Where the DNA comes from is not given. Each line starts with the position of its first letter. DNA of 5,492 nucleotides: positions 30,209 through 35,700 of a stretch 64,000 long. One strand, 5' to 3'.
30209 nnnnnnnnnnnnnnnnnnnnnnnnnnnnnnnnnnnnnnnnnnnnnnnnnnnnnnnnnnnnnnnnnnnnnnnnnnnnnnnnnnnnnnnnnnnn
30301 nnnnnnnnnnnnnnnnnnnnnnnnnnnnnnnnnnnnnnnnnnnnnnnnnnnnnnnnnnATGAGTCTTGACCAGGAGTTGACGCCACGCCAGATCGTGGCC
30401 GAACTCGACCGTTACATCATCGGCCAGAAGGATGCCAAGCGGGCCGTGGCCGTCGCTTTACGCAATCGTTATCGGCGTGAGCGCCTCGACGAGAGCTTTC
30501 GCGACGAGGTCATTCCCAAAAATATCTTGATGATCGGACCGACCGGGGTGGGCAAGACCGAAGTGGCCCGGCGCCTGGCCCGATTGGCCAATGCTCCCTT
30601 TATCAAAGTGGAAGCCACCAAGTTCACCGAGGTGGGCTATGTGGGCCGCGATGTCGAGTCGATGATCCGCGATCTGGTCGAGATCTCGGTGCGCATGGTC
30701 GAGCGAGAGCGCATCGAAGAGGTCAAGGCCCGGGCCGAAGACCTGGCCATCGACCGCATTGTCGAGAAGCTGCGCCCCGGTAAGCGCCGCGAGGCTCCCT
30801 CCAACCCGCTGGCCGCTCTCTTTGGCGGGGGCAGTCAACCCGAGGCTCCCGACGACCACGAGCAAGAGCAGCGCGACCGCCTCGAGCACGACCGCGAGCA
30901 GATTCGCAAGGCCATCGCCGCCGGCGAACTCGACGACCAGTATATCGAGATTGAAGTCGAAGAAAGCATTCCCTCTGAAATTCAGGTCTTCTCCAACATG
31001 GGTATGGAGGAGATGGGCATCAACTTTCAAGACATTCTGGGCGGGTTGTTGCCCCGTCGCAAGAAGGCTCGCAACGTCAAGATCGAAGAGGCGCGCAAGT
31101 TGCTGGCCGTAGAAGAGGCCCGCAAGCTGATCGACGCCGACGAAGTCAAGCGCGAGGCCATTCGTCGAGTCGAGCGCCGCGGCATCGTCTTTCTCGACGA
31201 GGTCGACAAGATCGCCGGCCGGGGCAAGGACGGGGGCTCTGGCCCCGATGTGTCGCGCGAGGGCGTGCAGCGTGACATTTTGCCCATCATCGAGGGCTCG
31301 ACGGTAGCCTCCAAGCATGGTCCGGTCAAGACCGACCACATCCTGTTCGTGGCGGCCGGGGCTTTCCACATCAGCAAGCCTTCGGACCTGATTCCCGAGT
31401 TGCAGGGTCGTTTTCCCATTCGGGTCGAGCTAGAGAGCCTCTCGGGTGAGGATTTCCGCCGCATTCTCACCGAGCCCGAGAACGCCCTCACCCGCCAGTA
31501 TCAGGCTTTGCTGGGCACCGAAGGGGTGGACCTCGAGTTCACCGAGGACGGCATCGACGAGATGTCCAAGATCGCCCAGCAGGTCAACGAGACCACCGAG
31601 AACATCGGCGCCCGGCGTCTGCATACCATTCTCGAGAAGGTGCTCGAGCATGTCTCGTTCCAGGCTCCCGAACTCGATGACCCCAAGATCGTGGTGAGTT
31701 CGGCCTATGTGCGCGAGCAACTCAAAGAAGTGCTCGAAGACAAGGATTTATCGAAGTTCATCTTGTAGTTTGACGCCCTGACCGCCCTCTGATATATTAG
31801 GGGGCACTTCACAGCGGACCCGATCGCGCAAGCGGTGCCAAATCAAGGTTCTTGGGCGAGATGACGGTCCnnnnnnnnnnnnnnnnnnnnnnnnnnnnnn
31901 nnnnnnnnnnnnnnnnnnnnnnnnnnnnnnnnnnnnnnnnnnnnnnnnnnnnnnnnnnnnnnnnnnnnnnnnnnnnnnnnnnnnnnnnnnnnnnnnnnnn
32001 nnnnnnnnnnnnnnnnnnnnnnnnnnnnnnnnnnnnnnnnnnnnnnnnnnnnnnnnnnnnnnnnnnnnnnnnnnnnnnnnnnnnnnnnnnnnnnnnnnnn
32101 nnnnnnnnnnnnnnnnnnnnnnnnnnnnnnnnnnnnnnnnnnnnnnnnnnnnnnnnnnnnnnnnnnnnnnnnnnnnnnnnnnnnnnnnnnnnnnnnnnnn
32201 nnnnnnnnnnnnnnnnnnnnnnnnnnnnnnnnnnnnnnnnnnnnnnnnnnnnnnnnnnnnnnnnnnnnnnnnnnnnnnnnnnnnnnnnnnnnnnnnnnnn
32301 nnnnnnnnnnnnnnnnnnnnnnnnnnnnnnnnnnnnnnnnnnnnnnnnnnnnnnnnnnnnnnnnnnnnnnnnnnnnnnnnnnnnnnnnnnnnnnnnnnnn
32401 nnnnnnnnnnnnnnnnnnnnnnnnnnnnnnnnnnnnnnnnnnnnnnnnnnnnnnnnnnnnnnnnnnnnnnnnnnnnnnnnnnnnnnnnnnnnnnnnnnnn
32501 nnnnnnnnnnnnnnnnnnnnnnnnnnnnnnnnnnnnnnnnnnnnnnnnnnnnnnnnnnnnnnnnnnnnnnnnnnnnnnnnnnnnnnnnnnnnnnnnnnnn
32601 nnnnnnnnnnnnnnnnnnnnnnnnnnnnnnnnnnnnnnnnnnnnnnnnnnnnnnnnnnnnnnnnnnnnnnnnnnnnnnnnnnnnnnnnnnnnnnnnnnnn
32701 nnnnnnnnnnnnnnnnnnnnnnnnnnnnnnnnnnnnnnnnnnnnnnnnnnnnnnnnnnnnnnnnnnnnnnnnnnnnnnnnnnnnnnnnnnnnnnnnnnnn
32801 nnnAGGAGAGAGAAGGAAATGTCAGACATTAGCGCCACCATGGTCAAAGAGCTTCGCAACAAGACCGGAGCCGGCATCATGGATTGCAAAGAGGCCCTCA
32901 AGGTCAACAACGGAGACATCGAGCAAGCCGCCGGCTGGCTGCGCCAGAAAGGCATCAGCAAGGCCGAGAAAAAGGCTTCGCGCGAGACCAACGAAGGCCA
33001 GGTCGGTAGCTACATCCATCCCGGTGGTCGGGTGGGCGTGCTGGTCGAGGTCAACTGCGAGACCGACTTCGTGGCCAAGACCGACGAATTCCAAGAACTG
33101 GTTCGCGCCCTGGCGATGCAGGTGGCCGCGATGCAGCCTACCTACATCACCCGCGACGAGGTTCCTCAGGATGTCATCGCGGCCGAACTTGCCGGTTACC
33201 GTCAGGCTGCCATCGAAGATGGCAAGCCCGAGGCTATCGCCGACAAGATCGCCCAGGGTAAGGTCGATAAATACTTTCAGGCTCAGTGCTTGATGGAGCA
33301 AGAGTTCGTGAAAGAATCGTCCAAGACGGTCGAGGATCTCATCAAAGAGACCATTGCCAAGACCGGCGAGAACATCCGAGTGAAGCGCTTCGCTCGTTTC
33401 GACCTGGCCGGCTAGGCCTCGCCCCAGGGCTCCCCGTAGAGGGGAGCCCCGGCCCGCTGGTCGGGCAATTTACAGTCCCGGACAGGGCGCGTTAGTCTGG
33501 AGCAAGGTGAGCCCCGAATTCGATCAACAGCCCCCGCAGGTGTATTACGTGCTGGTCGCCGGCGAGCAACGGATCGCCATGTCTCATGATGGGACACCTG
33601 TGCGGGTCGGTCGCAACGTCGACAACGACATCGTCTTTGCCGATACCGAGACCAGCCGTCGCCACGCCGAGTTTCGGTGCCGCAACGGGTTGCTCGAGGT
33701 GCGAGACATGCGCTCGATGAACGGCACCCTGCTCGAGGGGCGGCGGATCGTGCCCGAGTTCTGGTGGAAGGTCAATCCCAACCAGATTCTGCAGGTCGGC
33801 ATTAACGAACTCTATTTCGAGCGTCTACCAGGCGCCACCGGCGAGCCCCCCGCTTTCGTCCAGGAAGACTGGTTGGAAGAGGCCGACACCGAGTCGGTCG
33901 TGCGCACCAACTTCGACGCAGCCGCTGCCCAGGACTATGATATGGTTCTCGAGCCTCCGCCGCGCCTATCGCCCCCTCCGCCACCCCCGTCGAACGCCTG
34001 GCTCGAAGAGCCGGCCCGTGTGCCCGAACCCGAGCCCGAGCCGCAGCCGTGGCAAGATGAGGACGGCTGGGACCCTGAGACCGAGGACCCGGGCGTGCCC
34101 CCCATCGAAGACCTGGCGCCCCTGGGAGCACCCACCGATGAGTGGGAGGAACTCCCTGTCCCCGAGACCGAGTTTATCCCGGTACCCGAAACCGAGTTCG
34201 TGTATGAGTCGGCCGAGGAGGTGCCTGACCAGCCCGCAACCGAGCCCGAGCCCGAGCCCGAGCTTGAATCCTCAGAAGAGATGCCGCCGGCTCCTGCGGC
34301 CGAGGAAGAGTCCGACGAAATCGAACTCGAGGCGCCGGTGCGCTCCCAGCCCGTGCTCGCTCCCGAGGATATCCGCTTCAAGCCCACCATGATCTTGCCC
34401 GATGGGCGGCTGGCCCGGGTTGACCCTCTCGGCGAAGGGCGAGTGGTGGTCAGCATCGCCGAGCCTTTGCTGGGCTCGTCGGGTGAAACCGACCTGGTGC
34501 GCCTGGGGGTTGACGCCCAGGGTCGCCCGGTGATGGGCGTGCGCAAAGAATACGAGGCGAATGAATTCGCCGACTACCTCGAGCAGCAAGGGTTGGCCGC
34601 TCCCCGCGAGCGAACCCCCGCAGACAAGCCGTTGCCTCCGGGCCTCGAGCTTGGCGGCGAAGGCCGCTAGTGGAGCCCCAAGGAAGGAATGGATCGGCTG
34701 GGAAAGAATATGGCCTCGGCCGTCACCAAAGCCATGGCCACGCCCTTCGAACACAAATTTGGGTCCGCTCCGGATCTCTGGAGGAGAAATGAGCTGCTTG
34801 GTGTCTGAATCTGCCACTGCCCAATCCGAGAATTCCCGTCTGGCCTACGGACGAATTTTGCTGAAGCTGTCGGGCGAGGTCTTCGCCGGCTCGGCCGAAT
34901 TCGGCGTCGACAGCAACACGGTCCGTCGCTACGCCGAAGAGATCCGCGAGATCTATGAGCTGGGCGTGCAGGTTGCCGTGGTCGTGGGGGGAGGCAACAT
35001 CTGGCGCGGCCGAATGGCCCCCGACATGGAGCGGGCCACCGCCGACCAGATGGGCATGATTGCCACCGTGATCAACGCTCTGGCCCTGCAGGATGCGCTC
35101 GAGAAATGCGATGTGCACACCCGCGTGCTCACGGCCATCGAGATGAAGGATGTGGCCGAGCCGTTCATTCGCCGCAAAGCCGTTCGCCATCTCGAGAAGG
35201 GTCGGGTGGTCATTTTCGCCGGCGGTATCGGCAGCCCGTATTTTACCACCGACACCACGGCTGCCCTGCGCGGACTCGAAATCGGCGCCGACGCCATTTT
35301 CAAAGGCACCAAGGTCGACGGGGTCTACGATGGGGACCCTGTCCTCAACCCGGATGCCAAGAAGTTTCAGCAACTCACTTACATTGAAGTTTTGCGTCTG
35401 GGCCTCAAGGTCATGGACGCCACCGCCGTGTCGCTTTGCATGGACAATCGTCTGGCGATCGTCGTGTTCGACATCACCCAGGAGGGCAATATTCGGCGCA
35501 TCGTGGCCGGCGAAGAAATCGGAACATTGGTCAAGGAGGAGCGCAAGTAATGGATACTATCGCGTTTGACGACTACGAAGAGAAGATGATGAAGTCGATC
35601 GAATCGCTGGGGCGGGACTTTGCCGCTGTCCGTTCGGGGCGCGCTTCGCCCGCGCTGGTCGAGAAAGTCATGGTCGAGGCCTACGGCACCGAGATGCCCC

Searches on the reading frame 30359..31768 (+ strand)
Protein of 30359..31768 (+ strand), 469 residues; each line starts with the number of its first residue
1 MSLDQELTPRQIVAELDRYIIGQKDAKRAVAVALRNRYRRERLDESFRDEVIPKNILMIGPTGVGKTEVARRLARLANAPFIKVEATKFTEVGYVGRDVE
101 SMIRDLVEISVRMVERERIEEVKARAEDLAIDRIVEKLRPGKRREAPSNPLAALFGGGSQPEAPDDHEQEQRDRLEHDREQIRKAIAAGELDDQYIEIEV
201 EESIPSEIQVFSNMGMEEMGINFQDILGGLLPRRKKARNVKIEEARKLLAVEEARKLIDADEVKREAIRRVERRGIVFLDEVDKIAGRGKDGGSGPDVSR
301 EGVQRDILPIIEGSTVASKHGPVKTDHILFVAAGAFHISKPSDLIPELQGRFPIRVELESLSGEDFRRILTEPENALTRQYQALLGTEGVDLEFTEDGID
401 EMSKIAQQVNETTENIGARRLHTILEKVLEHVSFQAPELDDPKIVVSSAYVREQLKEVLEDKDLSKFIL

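Call 63: search_protein_families(library=pfam, proteins=[window:30359-31768:+], max_evalue=0.001)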
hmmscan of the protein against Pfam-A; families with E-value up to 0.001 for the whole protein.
window:30359-31768:+ (469 aa): 9 families
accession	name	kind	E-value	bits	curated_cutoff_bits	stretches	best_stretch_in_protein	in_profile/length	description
PF07724.20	AAA_2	-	3.5e-32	112.2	27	2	214-355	14-166/166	AAA domain (Cdc48 subfamily)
PF00004.35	AAA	-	4e-15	56.9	21.2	2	56-104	1-51/131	ATPase family associated with various cellular activities (AAA)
PF07728.20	AAA_5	-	2.6e-07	31.1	22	1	55-91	1-38/139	AAA domain (dynein-related subfamily)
PF13401.12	AAA_22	-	1.6e-05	25.7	27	1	55-104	7-59/130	AAA domain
PF13191.12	AAA_16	-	0.00023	22.2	32.6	0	53-159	24-104/167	AAA ATPase domain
PF01078.27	Mg_chelatase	-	0.00029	20.8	20.3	0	55-78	24-47/207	Magnesium chelatase, subunit ChlI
PF00493.29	MCM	-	0.00033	20.3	23.3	0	10-80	16-84/224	MCM P-loop domain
PF13521.12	AAA_28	-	0.00036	21.2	27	1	56-129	2-76/164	AAA domain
PF13238.12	AAA_18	-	0.0004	21.3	29.4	0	56-122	1-59/128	AAA domain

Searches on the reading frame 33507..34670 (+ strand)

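Call 63: search_protein_families(library=pfam, proteins=[window:33507-34670:+], max_evalue=0.001)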
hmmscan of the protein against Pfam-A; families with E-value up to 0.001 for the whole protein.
window:33507-34670:+ (387 aa): 2 families
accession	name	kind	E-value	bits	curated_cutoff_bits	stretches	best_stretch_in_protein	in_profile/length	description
PF00498.31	FHA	-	1.4e-12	48.3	20.7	1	32-96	1-65/67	FHA domain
PF16697.10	Yop-YscD_cpl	-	6.3e-10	39.6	33.2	1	29-105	16-91/94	Inner membrane component of T3SS, cytoplasmic domain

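Call 68: search_protein_families(library=ncbifam, proteins=[window:33507-34670:+], max_evalue=0.01)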
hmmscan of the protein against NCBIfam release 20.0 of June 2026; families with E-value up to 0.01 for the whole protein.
window:33507-34670:+ (387 aa): 4 families
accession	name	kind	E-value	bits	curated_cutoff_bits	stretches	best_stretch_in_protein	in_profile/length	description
NF049868.1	FhaB_Rv0019c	equivalog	3.2e-09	37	125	1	23-97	79-151/158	FHA domain-containing protein FhaB/FipA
NF041660.2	oxygluDhInhib_OdhI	equivalog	4e-09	36.4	200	1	32-77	58-103/130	oxoglutarate dehydrogenase inhibitor Odhl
TIGR03354.1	VI_FHA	hypoth_equivalog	1.1e-05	25.4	120.25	1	26-269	20-229/420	type VI secretion system-associated FHA domain protein TagH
NF052573.1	HisKinEspAMyxo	equivalog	0.00041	18.5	1400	1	34-82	50-99/755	serine histidine kinase EspA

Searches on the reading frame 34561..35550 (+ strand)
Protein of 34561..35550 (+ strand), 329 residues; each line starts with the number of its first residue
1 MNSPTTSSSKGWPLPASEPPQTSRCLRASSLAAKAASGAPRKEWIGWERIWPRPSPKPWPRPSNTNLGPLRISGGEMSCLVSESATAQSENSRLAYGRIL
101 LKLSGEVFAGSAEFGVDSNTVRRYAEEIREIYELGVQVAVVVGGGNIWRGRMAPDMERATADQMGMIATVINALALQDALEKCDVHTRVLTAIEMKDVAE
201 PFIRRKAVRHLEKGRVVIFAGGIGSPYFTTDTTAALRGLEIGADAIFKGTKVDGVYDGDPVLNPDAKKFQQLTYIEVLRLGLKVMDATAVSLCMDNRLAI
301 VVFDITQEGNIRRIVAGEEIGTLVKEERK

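Call 63: search_protein_families(library=pfam, proteins=[window:34561-35550:+], max_evalue=0.001)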
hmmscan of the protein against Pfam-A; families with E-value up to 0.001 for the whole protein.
window:34561-35550:+ (329 aa): 1 family
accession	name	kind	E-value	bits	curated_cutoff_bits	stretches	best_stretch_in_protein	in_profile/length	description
PF00696.33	AA_kinase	-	1e-34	120.7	24.9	1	98-304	2-234/234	Amino acid kinase family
